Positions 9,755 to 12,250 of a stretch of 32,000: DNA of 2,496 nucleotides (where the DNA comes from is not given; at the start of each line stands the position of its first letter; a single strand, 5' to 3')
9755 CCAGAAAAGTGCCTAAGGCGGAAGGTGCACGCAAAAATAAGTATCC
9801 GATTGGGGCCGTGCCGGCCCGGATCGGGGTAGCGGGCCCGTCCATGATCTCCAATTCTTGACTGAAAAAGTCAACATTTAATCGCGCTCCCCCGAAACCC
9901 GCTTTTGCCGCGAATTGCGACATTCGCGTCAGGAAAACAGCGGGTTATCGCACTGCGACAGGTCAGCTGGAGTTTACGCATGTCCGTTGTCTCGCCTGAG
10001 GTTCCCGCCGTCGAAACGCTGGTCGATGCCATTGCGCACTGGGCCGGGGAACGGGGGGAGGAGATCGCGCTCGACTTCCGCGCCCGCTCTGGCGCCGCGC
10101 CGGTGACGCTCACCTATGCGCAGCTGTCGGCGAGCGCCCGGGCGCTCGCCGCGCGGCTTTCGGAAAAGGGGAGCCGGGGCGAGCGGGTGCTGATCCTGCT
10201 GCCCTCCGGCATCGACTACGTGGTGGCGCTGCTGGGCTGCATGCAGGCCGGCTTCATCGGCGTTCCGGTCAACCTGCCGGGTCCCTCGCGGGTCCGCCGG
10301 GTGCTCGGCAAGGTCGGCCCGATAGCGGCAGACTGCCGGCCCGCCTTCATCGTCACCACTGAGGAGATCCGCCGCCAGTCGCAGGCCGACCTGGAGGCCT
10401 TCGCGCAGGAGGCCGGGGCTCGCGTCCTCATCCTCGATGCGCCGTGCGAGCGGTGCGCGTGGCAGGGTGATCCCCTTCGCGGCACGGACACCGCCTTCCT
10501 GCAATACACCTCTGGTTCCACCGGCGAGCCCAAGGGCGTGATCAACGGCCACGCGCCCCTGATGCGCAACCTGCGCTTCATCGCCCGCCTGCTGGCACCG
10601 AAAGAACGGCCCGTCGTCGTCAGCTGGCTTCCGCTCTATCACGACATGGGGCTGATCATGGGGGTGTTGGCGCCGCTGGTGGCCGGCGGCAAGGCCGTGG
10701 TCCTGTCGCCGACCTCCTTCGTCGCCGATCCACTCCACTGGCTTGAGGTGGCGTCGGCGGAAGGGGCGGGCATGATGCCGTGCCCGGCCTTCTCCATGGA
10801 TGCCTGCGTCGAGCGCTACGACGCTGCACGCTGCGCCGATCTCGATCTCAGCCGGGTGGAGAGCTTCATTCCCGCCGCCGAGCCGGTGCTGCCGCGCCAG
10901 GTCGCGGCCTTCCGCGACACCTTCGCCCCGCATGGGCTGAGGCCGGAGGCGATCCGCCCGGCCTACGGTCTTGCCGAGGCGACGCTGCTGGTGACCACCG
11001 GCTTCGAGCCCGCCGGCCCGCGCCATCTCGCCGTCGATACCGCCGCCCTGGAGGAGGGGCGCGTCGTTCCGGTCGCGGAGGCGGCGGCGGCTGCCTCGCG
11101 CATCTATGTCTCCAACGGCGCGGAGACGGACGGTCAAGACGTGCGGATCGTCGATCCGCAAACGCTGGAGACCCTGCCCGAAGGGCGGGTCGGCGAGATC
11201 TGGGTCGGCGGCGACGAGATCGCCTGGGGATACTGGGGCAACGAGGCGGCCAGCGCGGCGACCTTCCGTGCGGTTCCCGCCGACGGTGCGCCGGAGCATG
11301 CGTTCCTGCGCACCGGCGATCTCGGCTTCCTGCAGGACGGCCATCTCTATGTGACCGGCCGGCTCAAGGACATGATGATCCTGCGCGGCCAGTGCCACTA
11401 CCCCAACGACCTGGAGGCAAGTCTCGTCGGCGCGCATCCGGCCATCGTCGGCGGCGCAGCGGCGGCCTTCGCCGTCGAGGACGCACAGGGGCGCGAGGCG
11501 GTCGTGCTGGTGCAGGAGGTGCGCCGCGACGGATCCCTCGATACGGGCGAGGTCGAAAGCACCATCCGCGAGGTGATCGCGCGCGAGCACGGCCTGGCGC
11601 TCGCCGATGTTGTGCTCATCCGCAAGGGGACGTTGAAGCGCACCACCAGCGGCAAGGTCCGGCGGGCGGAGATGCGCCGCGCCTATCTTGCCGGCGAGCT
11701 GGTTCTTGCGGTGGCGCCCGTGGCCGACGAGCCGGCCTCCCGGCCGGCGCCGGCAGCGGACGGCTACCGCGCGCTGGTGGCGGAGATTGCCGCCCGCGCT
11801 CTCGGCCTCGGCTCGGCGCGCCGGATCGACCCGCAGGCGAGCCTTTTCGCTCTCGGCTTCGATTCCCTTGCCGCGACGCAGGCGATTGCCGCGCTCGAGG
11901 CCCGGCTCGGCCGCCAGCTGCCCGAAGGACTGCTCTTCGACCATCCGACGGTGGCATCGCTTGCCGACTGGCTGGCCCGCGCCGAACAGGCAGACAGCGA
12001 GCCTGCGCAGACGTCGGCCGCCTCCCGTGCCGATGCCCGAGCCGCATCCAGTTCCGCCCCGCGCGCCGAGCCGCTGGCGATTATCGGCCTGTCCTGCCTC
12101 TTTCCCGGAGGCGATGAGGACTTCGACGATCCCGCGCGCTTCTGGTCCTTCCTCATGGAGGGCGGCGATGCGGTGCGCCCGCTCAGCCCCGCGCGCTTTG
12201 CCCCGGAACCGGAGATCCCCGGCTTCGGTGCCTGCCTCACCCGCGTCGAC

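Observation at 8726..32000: Polythiazoline metallophore-type PKS-NRPS cluster with a rearranged, non-canonical assembly line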

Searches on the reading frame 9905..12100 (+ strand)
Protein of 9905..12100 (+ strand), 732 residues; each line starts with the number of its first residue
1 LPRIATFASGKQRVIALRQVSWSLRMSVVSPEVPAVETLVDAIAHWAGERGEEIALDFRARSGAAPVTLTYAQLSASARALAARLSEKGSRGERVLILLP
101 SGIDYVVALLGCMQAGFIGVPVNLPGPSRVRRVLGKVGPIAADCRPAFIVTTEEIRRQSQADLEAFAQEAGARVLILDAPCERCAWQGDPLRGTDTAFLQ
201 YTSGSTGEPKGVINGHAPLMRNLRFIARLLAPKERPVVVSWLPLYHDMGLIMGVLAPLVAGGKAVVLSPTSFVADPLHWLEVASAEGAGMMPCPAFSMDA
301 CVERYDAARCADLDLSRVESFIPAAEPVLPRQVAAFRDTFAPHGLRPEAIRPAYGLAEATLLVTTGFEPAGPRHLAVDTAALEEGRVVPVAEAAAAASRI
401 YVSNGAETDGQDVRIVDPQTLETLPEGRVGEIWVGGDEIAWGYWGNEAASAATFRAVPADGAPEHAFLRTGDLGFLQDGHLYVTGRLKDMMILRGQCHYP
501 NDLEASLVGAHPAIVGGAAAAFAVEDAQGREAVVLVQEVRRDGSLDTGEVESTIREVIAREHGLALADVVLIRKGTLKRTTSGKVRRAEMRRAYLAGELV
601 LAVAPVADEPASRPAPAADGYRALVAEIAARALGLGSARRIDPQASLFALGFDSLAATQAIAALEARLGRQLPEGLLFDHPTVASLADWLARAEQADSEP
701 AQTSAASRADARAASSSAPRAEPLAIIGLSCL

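Call 8: find_homologous_proteins(query=window:9905-12100:+)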
Query window:9905-12100:+ (732 aa): 7823 proteins with E <= 0.001 among 8000 candidates; the best 120 are listed.
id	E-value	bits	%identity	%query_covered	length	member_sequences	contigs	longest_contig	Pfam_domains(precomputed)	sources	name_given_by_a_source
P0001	5.0e-183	629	51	88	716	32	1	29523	PF00550.32,PF00501.35,PF23024.2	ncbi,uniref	ncbi:fatty acyl-AMP ligase, partial [Ralstonia pseudosolanacearum]|uniref:fatty acyl-AMP ligase n=1 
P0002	3.2e-173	596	53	80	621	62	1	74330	PF00501.35,PF23024.2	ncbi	ncbi:fatty acyl-AMP ligase, partial [Ralstonia pseudosolanacearum]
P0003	1.5e-166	574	54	71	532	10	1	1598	PF00501.35,PF23024.2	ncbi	ncbi:fatty acyl-AMP ligase, partial [Ralstonia pseudosolanacearum]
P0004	1.7e-127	445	39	89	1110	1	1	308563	PF00155.28,PF00550.32,PF00501.35,PF00266.26,PF23024.2,PF01053.27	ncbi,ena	-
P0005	2.9e-127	444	38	95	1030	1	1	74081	PF00109.33,PF00550.32,PF00501.35,PF23024.2,PF02801.29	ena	-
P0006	1.3e-125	439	40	90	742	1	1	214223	PF00550.32,PF00501.35,PF23024.2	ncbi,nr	ncbi:MAG: AMP-binding protein [Pirellulales bacterium]|nr:AMP-binding protein [Pirellulales bacteriu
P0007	4.5e-125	437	39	91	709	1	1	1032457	PF00550.32,PF00501.35,PF23024.2,PF23297.2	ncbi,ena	-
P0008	9.1e-124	433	40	92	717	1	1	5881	PF00550.32,PF00501.35,PF23024.2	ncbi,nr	ncbi:MAG: AMP-binding protein [Anaerolineales bacterium]|nr:AMP-binding protein [Anaerolineales bact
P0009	4.0e-123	431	40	89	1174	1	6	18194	PF00668.26,PF00550.32,PF00501.35,PF23024.2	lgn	-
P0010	5.0e-123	430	41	77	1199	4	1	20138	PF00155.28,PF00550.32,PF00501.35,PF23024.2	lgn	-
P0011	5.5e-123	430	41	85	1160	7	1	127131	PF00668.26,PF00550.32,PF00501.35,PF23024.2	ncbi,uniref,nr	ncbi:condensation domain-containing protein [Corallococcus terminator]|uniref:Carrier domain-contain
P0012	7.4e-123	430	40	90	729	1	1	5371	PF00550.32,PF00501.35,PF23024.2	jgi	jgi:acyl-CoA synthetase (AMP-forming)/AMP-acid ligase II/acyl carrier protein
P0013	1.1e-122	429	37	92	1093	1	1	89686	PF00155.28,PF00550.32,PF00501.35,PF00266.26,PF24919.1,PF23024.2,PF01212.28,PF23297.2,PF01053.27,PF01041.24,PF01276.27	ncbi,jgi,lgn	-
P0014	2.0e-122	428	41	77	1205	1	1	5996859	PF00155.28,PF00550.32,PF00501.35,PF23024.2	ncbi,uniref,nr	ncbi:aminotransferase class I/II-fold pyridoxal phosphate-dependent enzyme [Adhaeretor mobilis]|unir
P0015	2.2e-122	428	37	89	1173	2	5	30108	PF00155.28,PF00550.32,PF00501.35,PF23024.2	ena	-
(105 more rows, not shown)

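Call 30: find_encoding_contigs(protein=P0002, flank=10000, max_places=3)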
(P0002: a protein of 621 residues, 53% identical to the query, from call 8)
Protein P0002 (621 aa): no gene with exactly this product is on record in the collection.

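Call 31: find_encoding_contigs(protein=P0001, flank=10000, max_places=3)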
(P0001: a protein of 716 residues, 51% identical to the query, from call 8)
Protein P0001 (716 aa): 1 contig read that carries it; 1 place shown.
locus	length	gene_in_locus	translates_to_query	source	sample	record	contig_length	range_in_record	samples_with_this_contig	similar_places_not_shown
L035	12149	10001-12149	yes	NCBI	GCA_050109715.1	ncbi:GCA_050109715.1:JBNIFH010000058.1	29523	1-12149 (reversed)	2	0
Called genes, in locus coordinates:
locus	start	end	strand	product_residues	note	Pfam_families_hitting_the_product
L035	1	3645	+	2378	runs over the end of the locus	PF00109:ketoacyl-synt, PF02801:Ketoacyl-synt_C, PF16197:KAsynt_C_assoc, PF22621:CurL-like_PKS_C, PF08241:Methyltransf_11, PF08242:Methyltransf_12, PF13489:Methyltransf_23, PF13649:Methyltransf_25, +6 more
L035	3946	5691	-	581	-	PF00664:ABC_membrane, PF00005:ABC_tran, PF02463:SMC_N (weak)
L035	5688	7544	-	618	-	PF00664:ABC_membrane, PF00005:ABC_tran, PF02463:SMC_N (faint)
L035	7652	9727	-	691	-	PF07715:Plug, PF00593:TonB_dep_Rec_b-barrel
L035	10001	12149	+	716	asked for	PF00501:AMP-binding, PF23024:AMP-dom_DIP2-like, PF00550:PP-binding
